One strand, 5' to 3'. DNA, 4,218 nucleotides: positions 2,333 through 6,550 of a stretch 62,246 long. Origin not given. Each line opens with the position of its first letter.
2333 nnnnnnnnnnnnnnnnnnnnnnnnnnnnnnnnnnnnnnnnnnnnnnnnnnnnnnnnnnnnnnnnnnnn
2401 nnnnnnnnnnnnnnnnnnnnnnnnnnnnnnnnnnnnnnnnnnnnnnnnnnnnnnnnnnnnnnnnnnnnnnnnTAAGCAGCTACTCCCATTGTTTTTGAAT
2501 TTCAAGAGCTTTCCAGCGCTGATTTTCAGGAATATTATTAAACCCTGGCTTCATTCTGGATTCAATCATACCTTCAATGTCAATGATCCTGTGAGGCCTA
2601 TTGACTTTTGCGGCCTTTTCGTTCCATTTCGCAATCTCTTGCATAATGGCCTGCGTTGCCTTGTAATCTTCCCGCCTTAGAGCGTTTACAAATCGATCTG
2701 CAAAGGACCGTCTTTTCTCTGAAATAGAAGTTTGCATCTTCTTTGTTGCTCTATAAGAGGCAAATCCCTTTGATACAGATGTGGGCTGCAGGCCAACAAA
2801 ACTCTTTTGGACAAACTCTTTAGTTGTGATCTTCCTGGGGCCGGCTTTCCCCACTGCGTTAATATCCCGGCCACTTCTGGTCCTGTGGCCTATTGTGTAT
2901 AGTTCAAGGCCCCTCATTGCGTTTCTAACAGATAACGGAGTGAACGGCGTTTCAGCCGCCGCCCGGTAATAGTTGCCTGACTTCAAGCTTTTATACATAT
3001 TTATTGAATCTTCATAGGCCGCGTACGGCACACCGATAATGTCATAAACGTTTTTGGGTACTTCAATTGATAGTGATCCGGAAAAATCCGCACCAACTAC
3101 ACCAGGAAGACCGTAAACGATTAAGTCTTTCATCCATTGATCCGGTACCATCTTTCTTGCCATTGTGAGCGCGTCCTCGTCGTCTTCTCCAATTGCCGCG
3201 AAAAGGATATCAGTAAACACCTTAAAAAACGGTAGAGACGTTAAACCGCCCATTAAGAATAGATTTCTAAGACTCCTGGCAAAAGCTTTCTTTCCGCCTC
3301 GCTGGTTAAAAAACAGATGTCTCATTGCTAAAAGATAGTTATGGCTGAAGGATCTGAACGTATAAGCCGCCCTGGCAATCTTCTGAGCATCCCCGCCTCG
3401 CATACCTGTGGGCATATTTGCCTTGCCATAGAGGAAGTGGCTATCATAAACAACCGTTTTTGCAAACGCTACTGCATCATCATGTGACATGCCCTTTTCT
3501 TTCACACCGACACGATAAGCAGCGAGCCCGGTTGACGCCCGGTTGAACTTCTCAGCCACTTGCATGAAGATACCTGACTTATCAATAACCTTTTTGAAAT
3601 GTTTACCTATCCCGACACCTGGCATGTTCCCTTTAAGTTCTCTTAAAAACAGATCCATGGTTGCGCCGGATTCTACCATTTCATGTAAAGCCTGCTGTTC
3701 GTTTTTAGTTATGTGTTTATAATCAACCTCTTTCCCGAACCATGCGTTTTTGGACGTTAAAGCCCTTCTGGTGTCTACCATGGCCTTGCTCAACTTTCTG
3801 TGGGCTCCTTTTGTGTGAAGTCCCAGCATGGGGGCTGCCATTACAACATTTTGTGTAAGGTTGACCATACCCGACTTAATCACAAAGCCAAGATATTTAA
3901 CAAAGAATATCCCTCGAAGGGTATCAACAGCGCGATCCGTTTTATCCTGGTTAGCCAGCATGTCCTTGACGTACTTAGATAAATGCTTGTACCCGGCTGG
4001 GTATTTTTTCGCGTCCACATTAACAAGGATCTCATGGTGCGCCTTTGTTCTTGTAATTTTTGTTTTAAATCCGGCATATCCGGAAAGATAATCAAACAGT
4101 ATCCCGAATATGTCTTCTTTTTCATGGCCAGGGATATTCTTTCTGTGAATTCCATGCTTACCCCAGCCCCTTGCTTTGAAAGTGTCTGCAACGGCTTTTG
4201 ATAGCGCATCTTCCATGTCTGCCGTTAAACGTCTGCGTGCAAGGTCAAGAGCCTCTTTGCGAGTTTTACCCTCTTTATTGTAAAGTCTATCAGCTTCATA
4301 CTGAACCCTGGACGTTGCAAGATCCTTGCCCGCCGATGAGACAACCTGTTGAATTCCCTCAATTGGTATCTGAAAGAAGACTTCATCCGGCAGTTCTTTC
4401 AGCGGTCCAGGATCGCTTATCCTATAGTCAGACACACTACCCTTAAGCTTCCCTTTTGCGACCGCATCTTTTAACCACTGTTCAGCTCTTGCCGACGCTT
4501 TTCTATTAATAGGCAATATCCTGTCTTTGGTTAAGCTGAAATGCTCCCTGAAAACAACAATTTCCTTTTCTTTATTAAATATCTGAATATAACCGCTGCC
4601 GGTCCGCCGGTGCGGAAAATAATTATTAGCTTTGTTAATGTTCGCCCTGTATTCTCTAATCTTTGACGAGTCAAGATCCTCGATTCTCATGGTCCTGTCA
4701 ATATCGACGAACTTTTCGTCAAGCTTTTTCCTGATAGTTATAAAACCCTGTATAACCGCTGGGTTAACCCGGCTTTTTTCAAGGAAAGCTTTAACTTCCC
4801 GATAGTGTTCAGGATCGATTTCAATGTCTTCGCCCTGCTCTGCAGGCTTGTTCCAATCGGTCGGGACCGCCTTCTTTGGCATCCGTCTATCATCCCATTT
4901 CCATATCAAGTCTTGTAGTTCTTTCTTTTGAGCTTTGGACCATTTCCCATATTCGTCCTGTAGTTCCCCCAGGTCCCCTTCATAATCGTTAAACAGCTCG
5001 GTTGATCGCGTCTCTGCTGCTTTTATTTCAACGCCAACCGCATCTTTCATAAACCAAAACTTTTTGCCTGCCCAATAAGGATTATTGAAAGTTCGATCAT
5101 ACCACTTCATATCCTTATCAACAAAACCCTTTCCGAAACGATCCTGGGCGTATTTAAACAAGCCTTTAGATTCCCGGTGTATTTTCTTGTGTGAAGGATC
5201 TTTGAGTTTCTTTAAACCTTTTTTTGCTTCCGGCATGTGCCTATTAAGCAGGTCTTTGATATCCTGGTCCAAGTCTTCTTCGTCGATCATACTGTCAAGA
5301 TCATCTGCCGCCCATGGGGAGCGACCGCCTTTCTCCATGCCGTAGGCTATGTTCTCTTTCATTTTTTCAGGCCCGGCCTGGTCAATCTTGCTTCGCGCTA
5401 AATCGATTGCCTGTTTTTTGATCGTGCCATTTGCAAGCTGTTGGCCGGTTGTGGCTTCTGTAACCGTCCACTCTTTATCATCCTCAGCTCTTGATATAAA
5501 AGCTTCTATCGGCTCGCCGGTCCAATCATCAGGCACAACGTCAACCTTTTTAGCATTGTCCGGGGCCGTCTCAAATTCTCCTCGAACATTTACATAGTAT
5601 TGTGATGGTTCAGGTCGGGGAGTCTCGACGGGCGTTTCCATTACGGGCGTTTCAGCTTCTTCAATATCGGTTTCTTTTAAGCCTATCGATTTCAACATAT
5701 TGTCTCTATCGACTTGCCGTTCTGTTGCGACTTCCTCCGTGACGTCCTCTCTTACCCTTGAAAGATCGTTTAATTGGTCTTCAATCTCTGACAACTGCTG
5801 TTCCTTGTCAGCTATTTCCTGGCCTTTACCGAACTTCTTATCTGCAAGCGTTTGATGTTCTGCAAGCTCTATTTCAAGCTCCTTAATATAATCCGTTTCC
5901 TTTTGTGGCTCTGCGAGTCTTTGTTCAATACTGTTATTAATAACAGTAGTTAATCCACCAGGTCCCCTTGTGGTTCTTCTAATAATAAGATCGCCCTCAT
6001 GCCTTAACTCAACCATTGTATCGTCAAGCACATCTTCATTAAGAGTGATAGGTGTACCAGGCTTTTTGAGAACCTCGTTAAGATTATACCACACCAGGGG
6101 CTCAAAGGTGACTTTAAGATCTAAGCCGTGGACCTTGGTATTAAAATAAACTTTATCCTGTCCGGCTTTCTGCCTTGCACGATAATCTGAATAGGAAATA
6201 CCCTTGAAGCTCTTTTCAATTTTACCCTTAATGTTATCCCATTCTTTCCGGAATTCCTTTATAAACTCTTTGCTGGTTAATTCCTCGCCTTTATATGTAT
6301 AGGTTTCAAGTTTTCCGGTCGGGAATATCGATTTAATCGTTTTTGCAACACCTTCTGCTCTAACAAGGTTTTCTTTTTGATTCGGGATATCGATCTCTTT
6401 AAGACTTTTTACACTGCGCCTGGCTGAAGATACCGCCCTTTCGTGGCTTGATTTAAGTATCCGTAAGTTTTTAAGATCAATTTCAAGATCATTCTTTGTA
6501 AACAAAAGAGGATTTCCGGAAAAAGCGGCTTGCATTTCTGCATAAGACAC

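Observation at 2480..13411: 10.9-kb single ORF encoding a 3643-aa polyvalent protein at the distal end of the virion block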

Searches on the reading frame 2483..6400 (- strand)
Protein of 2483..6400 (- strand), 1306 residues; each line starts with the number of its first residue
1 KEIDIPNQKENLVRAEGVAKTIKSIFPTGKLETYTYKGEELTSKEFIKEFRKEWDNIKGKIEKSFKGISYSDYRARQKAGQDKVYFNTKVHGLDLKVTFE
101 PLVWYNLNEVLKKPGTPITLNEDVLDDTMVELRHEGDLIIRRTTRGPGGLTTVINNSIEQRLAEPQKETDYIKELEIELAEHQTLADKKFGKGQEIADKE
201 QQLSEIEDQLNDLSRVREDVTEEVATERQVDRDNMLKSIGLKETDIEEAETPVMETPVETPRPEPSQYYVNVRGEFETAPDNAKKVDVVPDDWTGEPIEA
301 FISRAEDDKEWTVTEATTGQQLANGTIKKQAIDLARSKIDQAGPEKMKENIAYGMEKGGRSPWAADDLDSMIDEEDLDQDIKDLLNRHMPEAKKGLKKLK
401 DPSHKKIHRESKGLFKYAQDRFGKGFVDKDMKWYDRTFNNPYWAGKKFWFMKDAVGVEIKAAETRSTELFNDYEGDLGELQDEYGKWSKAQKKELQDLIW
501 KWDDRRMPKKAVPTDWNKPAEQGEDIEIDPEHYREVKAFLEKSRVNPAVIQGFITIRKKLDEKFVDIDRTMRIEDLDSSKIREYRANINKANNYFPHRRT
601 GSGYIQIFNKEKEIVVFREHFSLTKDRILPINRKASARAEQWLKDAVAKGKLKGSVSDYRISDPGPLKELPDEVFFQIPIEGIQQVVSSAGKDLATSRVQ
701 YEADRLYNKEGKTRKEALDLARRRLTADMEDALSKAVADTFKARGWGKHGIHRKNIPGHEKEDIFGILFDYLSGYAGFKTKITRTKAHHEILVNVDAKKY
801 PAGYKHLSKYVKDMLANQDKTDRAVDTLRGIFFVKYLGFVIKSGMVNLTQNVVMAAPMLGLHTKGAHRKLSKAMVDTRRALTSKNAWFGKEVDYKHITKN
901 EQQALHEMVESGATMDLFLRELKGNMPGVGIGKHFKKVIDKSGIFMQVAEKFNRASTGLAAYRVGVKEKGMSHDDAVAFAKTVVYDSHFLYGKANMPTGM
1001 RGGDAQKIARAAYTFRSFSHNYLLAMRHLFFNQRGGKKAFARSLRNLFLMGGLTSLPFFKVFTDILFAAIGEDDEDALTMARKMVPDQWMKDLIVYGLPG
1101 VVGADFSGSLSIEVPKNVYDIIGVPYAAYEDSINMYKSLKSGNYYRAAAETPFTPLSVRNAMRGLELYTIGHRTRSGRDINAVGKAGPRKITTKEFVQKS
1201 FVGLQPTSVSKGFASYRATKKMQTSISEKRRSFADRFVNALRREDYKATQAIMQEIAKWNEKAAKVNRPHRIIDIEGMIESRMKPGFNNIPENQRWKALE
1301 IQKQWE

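Call 16: search_dna_similar(query=window:2483-6400:-, collection=phages, mode=protein, max_rows=30)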
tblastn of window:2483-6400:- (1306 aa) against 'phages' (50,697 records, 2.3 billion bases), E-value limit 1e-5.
Records with a match: 64; places in all: 64; records where one place covers at least 80% of the query: 0.
Best place of each record, by identity: <60% 64.
By first word of the organism name: Pseudomonas 41; Klebsiella 6; Erwinia 5; Vibrio 3; Ochrobactrum 2; Sinorhizobium 2; Agrobacterium 2; Pseudoalteromonas 1; Microcystis 1; Shewanella 1.
By host as written in the record: Pseudomonas aeruginosa 19; - 7; Pseudomonas aeruginosa PAO1 4; Klebsiella pneumoniae NI9 3; Pseudomonas sp. 2; Pseudomonas aeruginosa ATCC 27853 2; Pseudomonas aeruginosa HIM-6 2; Vibrio fischeri 12A4 2; and 17 more.
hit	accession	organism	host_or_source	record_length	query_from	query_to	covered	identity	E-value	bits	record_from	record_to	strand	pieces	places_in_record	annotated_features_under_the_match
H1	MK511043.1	Pseudomonas phage vB_Pae_BR228a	Pseudomonas aeruginosa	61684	590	1275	53%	24.1%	8e-13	80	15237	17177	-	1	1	hypothetical protein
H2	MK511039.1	Pseudomonas phage vB_Pae_CF24a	Pseudomonas aeruginosa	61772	590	1275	53%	24.1%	8e-13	80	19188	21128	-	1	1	hypothetical protein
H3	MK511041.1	Pseudomonas phage vB_Pae_CF69a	Pseudomonas aeruginosa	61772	590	1275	53%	24.1%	8e-13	80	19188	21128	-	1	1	hypothetical protein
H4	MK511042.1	Pseudomonas phage vB_Pae_CF126a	Pseudomonas aeruginosa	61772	590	1275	53%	24.1%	8e-13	80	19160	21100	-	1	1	hypothetical protein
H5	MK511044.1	Pseudomonas phage vB_Pae_BR197a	Pseudomonas aeruginosa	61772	590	1275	53%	24.1%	8e-13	80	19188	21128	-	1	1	hypothetical protein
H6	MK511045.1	Pseudomonas phage vB_Pae_BR208a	Pseudomonas aeruginosa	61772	590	1275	53%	24.1%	8e-13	80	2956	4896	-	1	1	hypothetical protein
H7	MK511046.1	Pseudomonas phage vB_Pae_BR313a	Pseudomonas aeruginosa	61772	590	1275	53%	24.1%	8e-13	80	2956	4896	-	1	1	hypothetical protein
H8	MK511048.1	Pseudomonas phage vB_Pae_BR320a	Pseudomonas aeruginosa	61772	590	1275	53%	24.1%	8e-13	80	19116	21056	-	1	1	hypothetical protein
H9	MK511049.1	Pseudomonas phage vB_Pae_BR326a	Pseudomonas aeruginosa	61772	590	1275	53%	24.1%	8e-13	80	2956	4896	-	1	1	hypothetical protein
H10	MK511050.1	Pseudomonas phage vB_Pae_BR150a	Pseudomonas aeruginosa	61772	590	1275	53%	24.1%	8e-13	80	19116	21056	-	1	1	hypothetical protein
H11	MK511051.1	Pseudomonas phage vB_Pae_BR181a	Pseudomonas aeruginosa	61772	590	1275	53%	24.1%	8e-13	80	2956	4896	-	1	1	hypothetical protein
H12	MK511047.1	Pseudomonas phage vB_Pae_BR319b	Pseudomonas aeruginosa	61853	590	1275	53%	24.1%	8e-13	80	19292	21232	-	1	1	hypothetical protein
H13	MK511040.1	Pseudomonas phage vB_Pae_CF63a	Pseudomonas aeruginosa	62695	590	1275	53%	24.1%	8e-13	80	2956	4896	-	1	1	hypothetical protein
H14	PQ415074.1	Pseudomonas phage Baskent_P6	Pseudomonas aeruginosa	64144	590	1275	53%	24.1%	8e-13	80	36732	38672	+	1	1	PLxRFG domain-containing protein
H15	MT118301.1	Pseudomonas phage Epa33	Pseudomonas sp.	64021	590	1275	53%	23.8%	3e-13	81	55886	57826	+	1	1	structural protein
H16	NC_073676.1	Pseudomonas phage Epa33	Pseudomonas sp.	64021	590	1275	53%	23.8%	3e-13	81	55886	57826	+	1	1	structural protein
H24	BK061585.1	Pseudomonas phage vB_PaeP-D14I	Pseudomonas aeruginosa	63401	590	1275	53%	23.7%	8e-11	73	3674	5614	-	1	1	DNA methyltransferase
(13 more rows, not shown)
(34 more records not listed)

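Call 18: get_annotated_region(hit=H16, flank=12000)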
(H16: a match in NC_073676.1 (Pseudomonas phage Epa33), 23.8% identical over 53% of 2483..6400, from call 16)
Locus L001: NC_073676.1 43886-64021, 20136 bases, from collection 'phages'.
description: Pseudomonas phage Epa33, complete genome.
organism: Pseudomonas phage Epa33 (NCBI taxid 2719194)
taxonomy: Viruses; Duplodnaviria; Heunggongvirae; Uroviricota; Caudoviricetes; Hollowayvirus
host: Pseudomonas sp.; source: -; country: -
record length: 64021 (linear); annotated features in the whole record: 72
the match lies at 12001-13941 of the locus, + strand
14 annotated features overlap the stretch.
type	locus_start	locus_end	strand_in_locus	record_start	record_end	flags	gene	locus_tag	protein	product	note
CDS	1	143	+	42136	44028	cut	-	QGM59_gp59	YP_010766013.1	structural protein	structural protein 4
CDS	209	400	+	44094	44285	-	-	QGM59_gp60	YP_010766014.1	hypothetical protein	-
CDS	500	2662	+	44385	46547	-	-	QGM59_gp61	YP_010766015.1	hypothetical protein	-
CDS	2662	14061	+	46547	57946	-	-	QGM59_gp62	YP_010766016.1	structural protein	structural protein 5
CDS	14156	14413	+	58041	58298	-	-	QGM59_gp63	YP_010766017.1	holin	-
CDS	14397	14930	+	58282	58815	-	-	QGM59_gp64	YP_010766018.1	1,4-beta-N-acetylmuramidase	-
CDS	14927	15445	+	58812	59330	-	-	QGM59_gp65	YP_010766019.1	hypothetical protein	-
CDS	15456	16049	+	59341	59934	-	-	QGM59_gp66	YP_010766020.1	capsid and scaffold protein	-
CDS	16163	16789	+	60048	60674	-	-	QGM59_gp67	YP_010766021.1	hypothetical protein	-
CDS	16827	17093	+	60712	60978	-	-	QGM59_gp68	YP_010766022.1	hypothetical protein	-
CDS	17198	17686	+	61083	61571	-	-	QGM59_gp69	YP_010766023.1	hypothetical protein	-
CDS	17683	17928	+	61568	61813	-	-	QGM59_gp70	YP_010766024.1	hypothetical protein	-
CDS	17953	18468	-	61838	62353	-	-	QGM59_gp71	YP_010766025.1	hypothetical protein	-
CDS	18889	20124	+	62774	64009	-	-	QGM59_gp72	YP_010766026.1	hypothetical protein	Bbp50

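Call 19: get_annotated_region(hit=H24, flank=12000)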
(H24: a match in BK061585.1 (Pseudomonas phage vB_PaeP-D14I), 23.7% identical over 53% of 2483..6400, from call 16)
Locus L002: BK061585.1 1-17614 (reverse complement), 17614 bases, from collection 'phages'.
description: TPA_asm: Pseudomonas phage vB_PaeP-D14I, complete sequence.
organism: Pseudomonas phage vB_PaeP-D14I (NCBI taxid 2969639)
taxonomy: Viruses; Duplodnaviria; Heunggongvirae; Uroviricota; Caudoviricetes; Hollowayvirus
host: Pseudomonas aeruginosa; source: -; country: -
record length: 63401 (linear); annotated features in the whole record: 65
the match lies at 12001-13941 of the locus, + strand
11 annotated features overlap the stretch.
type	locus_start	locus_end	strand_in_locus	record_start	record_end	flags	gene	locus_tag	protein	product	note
CDS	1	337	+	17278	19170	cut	-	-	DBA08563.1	LigA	-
CDS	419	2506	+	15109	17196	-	-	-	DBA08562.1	phage protein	-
CDS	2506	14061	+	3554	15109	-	-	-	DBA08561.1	DNA methyltransferase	-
CDS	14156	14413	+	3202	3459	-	-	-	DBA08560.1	phage holin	-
CDS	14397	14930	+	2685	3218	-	-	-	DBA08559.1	phage endolysin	-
CDS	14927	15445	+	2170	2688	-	-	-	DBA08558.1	phage endopeptidase Rz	-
CDS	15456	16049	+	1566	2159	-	-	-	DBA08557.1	Minor tail protein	-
CDS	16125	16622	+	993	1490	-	-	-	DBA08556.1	hypothetical protein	-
CDS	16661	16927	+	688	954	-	-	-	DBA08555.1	phage protein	-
CDS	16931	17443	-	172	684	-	-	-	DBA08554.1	phage protein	-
CDS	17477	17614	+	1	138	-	-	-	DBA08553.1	hypothetical protein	-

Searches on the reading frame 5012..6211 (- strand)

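Call 13: search_protein_families(library=pfam, proteins=[window:5012-6211:-], max_evalue=1)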
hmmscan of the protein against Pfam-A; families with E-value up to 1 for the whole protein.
window:5012-6211:- (400 aa): 1 family
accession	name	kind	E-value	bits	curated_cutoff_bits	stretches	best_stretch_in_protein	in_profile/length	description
PF16326.10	ABC_tran_CTD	-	0.99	10.1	32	0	131-151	15-35/69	ABC transporter C-terminal domain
